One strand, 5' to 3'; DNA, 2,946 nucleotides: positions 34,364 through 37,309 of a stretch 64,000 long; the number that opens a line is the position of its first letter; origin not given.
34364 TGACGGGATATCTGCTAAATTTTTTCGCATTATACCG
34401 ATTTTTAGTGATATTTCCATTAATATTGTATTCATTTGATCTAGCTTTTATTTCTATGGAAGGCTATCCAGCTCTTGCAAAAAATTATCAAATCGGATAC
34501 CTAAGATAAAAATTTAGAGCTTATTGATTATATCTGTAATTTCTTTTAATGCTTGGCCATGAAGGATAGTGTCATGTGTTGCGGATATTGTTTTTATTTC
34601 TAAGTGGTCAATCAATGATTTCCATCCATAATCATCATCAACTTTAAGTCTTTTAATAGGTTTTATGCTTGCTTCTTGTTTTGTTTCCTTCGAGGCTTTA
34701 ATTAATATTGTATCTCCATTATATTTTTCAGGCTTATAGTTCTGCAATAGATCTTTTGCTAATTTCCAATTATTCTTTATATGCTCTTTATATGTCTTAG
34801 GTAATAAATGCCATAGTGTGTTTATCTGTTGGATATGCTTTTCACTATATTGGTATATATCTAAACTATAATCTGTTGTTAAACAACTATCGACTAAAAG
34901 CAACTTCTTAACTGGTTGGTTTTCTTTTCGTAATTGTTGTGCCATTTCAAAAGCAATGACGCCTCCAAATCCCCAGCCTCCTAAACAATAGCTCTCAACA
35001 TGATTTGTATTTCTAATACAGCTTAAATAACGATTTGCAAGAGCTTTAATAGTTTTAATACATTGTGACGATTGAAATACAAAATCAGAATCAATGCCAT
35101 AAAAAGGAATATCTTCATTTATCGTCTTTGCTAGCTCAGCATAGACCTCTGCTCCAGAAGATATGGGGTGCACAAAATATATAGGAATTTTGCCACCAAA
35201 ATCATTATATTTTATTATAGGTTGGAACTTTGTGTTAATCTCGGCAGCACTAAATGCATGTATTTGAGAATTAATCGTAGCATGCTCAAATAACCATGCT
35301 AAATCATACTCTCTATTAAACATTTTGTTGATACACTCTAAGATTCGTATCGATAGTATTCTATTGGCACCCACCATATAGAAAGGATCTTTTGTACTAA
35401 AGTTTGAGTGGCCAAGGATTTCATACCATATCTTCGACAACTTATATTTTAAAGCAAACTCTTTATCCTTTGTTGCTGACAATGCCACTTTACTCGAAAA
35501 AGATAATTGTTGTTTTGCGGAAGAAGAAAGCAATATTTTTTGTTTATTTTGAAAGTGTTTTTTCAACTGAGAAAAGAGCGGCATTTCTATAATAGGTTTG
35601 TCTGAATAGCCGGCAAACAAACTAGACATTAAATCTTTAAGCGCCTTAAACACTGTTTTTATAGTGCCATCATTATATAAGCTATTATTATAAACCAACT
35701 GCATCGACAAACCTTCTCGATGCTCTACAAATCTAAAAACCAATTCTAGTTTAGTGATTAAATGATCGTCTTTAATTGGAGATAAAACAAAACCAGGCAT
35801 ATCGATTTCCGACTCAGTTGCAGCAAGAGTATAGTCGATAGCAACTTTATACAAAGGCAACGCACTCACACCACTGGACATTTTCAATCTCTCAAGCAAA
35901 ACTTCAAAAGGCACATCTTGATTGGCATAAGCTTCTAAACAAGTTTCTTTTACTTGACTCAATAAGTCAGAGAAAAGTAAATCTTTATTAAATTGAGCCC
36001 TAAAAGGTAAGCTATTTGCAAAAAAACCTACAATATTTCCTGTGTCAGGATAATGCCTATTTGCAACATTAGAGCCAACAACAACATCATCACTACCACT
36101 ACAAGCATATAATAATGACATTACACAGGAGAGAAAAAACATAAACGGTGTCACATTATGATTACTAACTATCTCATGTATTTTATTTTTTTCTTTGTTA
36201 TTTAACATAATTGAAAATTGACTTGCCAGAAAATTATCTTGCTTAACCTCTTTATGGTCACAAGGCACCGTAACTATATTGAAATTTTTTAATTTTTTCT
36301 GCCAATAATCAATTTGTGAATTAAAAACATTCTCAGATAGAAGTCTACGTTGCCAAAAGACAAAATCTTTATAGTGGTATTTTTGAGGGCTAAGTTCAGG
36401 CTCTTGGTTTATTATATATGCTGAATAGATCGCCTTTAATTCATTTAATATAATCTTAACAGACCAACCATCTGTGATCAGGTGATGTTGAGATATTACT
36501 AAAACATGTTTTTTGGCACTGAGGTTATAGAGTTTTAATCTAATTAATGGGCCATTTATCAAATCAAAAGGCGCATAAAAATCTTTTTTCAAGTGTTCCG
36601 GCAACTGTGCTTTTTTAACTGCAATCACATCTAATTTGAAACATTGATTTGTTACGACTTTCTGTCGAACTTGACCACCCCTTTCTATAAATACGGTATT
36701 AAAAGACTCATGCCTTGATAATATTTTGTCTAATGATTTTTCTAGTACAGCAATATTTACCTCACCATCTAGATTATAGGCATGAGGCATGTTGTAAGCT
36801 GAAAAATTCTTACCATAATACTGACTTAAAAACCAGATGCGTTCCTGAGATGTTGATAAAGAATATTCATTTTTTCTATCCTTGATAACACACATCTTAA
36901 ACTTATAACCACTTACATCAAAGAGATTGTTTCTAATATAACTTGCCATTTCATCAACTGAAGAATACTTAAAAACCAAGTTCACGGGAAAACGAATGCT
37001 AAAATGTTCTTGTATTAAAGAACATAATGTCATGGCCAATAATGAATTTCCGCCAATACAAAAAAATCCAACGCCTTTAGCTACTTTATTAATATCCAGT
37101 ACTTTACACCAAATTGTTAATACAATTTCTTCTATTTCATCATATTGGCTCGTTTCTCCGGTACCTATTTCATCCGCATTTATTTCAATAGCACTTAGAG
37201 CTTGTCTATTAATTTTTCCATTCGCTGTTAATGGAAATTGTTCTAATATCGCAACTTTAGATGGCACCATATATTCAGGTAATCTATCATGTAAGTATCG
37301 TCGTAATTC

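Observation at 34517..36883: NRPS ends in C5-T*-TE* with both active-site serines lost; the region is a decayed duplicate of the second NRPS's T-TE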

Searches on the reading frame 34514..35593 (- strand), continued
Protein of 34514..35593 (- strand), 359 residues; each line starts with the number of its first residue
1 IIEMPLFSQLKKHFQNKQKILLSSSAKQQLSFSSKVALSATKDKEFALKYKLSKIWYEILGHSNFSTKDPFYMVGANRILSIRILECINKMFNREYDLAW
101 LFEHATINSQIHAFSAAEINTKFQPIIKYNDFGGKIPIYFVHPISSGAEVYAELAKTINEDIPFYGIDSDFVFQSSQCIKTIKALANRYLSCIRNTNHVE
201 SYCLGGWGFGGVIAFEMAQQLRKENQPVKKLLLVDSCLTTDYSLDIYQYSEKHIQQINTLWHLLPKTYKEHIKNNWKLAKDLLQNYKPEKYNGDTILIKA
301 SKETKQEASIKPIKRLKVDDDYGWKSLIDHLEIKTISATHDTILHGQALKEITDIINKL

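Call 132: find_encoding_contigs(protein=P0130, flank=10000, max_places=4)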
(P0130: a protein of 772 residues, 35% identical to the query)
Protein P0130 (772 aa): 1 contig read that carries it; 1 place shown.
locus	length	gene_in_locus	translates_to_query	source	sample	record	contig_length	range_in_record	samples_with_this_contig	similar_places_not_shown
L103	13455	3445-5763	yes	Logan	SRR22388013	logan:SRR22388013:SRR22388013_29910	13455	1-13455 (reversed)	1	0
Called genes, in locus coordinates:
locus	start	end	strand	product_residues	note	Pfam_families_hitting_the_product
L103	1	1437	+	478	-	?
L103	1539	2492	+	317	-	PF03255:ACCA, PF01039:Carboxyl_trans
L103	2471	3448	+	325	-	PF01171:ATP_bind_3, PF09179:TilS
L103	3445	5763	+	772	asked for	PF00668:Condensation, PF00550:PP-binding, PF00975:Thioesterase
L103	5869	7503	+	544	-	PF06418:CTP_synth_N, PF00117:GATase, PF07722:Peptidase_C26 (weak)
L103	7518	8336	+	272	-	PF00793:DAHP_synth_1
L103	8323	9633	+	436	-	PF03952:Enolase_N, PF00113:Enolase_C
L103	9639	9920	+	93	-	PF04977:DivIC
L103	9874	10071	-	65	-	-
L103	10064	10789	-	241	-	-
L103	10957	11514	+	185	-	PF09335:VTT_dom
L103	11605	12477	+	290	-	PF00140:Sigma70_r1_2, PF04542:Sigma70_r2, PF04539:Sigma70_r3 (weak), PF04545:Sigma70_r4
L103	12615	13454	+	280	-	?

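Call 134: find_encoding_contigs(protein=P0181, flank=8000, max_places=3)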
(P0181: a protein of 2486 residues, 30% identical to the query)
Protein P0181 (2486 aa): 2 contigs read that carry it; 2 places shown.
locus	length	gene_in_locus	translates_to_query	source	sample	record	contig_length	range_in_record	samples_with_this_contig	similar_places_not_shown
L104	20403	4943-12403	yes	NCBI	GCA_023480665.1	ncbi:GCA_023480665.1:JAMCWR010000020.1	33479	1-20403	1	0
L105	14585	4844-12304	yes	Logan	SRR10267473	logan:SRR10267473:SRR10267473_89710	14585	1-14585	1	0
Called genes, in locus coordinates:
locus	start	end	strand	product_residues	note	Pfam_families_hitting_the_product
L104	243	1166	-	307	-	PF12697:Abhydrolase_6 (faint), PF00326:Peptidase_S9 (weak)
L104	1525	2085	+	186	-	-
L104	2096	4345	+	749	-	-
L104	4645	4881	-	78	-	-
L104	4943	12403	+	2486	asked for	PF00501:AMP-binding, PF13193:AMP-binding_C, PF00550:PP-binding, PF00668:Condensation, PF00501:AMP-binding, PF00975:Thioesterase, PF00550:PP-binding, PF00668:Condensation, +1 more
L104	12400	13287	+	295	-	PF04724:Glyco_transf_17 (weak)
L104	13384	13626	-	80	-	PF26604:CBU_0592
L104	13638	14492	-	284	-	PF01048:PNP_UDP_1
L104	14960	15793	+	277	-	PF00196:GerE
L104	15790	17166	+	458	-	PF00324:AA_permease, PF13520:AA_permease_2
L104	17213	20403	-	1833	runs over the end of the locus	-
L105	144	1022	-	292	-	PF12697:Abhydrolase_6 (faint), PF00326:Peptidase_S9 (weak)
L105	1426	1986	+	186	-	-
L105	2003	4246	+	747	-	-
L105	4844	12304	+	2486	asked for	PF00501:AMP-binding, PF13193:AMP-binding_C, PF00550:PP-binding, PF00668:Condensation, PF00501:AMP-binding, PF00975:Thioesterase, PF00550:PP-binding, PF00668:Condensation, +1 more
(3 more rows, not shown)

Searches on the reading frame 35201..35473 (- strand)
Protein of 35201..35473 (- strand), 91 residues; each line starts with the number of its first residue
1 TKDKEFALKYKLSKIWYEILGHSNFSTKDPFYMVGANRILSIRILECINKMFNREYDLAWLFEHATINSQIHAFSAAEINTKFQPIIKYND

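Call 73: search_protein_families(library=pfam, proteins=[window:35201-35473:-], max_evalue=0.01)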
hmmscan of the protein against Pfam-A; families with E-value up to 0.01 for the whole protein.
window:35201-35473:- (91 aa): 1 family
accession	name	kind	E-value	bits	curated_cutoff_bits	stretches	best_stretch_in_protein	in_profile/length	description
PF00550.31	PP-binding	-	0.00013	22.6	20.8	1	12-71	3-64/67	Phosphopantetheine attachment site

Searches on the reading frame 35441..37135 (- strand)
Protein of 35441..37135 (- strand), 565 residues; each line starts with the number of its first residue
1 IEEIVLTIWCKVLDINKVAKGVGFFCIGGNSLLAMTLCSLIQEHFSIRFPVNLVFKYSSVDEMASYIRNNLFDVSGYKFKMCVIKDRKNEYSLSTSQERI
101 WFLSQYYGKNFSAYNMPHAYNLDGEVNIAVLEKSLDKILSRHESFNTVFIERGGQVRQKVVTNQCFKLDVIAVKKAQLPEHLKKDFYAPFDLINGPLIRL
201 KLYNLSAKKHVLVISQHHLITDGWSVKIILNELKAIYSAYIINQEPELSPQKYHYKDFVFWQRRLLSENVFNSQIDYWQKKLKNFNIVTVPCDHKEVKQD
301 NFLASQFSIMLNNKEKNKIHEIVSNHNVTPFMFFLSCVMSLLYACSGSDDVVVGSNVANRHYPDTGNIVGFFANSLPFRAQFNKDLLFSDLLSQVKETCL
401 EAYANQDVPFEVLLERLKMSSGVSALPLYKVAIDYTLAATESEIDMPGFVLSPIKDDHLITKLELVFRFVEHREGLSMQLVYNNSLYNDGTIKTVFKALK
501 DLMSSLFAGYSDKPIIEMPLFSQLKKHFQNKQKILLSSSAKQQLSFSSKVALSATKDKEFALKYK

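Call 21: find_homologous_proteins(query=window:35441-37135:-)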
Query window:35441-37135:- (565 aa): 83 proteins with E <= 0.001 among 7632 candidates.
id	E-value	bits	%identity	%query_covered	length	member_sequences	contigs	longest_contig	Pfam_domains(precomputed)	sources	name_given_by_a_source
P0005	2.5e-80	289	32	97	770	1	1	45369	PF00668.26,PF00550.32,PF00501.35,PF13193.13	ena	-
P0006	1.1e-76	277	32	86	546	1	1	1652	PF00668.26,PF00550.32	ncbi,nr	ncbi:MAG TPA: condensation domain-containing protein, partial [Pyrinomonadaceae bacterium]|nr:conden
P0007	3.7e-76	275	30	91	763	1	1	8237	PF00668.26,PF00550.32,PF00501.35,PF13193.13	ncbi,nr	ncbi:MAG TPA: condensation domain-containing protein, partial [Ktedonobacteraceae bacterium]|nr:cond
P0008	8.7e-74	267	30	95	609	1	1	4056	PF00668.26,PF00550.32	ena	-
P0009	1.8e-73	266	31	95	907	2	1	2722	PF00668.26,PF00550.32,PF00501.35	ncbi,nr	ncbi:MAG: hypothetical protein QOJ70_2023, partial [Acidobacteriota bacterium]|nr:hypothetical prote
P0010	9.8e-73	264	31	93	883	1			PF00668.26,PF00550.32,PF00501.35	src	-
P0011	8.2e-70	254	30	90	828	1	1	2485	PF00668.26,PF00550.32,PF00501.35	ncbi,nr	ncbi:MAG TPA: condensation domain-containing protein, partial [Longimicrobium sp.]|nr:condensation d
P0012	2.9e-69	252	33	77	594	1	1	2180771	PF00668.26,PF18563.7,PF00501.35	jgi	jgi:hypothetical protein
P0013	7.0e-69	251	32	77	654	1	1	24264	PF00668.26,PF00501.35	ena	-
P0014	8.6e-68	248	33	76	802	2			PF00668.26,PF00550.32,PF00501.35,PF13193.13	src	-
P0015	2.6e-67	246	31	77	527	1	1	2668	PF00668.26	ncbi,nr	ncbi:MAG: non-ribosomal peptide synthetase, partial [Pyrinomonadaceae bacterium]|nr:non-ribosomal pe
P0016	9.3e-67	244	30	92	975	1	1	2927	PF00668.26,PF00550.32,PF00501.35,PF13193.13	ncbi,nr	ncbi:MAG TPA: condensation domain-containing protein, partial [Longimicrobium sp.]|nr:condensation d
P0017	2.5e-65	239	32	75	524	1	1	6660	PF00668.26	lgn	-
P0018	2.7e-65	239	28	85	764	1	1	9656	PF00668.26,PF00550.32,PF13193.13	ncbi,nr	ncbi:MAG TPA: condensation domain-containing protein, partial [Thermoanaerobaculia bacterium]|nr:con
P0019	5.0e-65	238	30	87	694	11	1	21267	PF00668.26,PF00550.32,PF13193.13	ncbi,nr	ncbi:hypothetical protein B738_27602 [Photorhabdus temperata subsp. temperata M1021]|nr:hypothetical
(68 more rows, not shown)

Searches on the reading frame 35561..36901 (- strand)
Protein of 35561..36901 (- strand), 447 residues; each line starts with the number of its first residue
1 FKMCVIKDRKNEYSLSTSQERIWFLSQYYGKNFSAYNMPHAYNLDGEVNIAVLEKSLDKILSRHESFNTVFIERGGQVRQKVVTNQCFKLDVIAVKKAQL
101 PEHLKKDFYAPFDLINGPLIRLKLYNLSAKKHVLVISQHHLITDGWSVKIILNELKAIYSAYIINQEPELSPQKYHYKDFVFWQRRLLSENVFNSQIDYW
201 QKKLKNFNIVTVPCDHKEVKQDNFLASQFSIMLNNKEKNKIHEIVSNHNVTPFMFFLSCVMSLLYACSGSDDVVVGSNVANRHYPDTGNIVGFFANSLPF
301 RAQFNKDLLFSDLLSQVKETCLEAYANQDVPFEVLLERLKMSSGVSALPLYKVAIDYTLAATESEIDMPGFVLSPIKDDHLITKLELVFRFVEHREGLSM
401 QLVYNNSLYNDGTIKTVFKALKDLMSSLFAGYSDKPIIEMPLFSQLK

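Call 73: search_protein_families(library=pfam, proteins=[window:35561-36901:-], max_evalue=0.01)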
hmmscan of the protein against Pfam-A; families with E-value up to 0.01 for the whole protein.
window:35561-36901:- (447 aa): 1 family
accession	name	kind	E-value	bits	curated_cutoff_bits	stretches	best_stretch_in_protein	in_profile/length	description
PF00668.25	Condensation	-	1.7e-91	307.7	30.6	1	11-430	3-435/456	Condensation domain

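Call 98: search_protein_families(library=ncbifam, proteins=[window:35561-36901:-], max_evalue=0.01)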
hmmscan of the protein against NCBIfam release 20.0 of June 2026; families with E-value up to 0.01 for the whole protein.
window:35561-36901:- (447 aa): 5 families
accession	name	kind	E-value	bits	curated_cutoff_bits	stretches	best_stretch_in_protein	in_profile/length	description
NF004282.0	PRK05691.1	subfamily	1.5e-77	260.2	4090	1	8-428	671-1096/4334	non-ribosomal peptide synthase/polyketide synthase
NF047350.1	aureusi_NRPS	equivalog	7e-67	225.5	2500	1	9-430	991-1399/2373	aureusimine non-ribosomal peptide synthetase AusA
NF038078.1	NRPS_MxcG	equivalog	4.3e-14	50.8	2300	1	11-320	3-311/1442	myxochelin non-ribosomal peptide synthetase MxcG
TIGR03443.1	alpha_am_amid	equivalog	1.4e-13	49.2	1030.1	1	200-443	2-214/1390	L-aminoadipate-semialdehyde dehydrogenase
NF007605.2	PRK10252.1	equivalog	2.3e-10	38.7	2400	1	14-207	5-203/1292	enterobactin non-ribosomal peptide synthetase EntF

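Call 114: search_solved_structures(query=window:35576-36886:-, max_evalue=0.001, show_alignments=0)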
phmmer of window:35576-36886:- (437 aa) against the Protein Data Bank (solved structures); distinct sequences matched with E-value up to 0.001: 58.
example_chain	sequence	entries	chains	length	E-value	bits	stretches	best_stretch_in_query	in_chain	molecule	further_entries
6p1j_A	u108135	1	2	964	8e-57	196.4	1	7-425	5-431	Txo2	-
6oyf_A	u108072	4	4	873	1.3e-55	192.4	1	9-426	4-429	Txo1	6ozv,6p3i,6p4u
2jgp_A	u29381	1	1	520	8.7e-55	189.7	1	6-412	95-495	TYROCIDINE SYNTHETASE 3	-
5u89_A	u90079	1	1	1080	3.4e-49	171.2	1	5-420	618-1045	Amino acid adenylation domain protein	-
8z0q_C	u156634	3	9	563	1.3e-41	146.3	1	7-419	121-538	Special condensation domain in NRPS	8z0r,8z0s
6mfw_A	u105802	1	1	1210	4.7e-39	137.8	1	3-420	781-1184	Linear gramicidin synthase subunit A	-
6mfy_A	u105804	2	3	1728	9.6e-39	136.8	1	3-420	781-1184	Linear gramicidin synthase subunit A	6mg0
6mfz_A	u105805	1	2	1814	1.1e-38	136.7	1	3-420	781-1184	Linear gramicidin synthase subunit A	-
9be3_A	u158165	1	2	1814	1.1e-38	136.7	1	3-420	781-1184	Linear gramicidin synthase subunit A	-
9meh_A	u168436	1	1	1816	1.1e-38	136.7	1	3-420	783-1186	Linear gramicidin synthase subunit A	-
9be4_A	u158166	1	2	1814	1.1e-38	136.6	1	3-420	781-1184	Linear gramicidin synthase subunit A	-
6mfx_A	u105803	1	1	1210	2.5e-38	135.4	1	3-420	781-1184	Linear gramicidin synthase subunit A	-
7kvw_A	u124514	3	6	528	1.2e-36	129.9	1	10-417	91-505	PCP-C didomain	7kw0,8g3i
8fx6_A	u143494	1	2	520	1.2e-36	129.9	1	10-417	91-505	PCP-C didomain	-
9rde_A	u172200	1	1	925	5.7e-36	127.7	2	11-422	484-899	Bacitracin synthase 3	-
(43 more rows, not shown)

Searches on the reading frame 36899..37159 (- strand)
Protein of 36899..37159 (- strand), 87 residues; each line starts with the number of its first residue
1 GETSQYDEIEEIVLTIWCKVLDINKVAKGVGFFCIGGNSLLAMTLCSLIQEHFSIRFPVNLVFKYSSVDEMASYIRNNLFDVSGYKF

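Call 73: search_protein_families(library=pfam, proteins=[window:36899-37159:-], max_evalue=0.01)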
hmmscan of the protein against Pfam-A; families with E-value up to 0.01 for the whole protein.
window:36899-37159:- (87 aa): 1 family
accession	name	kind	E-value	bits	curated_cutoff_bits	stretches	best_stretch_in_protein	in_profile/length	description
PF00550.31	PP-binding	-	1.9e-12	47.7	20.8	1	12-75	2-67/67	Phosphopantetheine attachment site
